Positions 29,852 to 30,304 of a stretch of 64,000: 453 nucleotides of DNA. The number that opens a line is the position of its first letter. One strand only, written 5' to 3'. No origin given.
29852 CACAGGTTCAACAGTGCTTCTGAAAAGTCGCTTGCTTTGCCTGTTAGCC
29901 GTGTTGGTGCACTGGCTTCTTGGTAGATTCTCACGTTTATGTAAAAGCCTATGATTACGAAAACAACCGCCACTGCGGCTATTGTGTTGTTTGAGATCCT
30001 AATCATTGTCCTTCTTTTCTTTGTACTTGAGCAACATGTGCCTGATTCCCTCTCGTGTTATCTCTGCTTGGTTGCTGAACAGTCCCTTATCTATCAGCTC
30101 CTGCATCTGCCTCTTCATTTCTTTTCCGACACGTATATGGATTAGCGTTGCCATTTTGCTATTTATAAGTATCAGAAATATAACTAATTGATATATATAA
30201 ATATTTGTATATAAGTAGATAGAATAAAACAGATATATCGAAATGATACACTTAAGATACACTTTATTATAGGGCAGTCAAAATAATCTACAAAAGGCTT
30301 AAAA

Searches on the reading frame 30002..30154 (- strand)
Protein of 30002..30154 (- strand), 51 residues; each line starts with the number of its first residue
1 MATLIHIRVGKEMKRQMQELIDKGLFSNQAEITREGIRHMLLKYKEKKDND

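Call 85: search_protein_families(library=pfam, max_evalue=10, proteins=[window:30002-30154:-])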
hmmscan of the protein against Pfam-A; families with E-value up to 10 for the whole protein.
seq(51 aa): 2 families
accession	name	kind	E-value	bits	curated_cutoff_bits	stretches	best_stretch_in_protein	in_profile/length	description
PF17723.7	RHH_8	-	0.031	14.8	25.4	1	16-47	17-48/119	Ribbon-Helix-Helix transcriptional regulator family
PF24409.1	wHTH-PRTase_assc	-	0.065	13.7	27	1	11-49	26-63/83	wHTH-PRTase associated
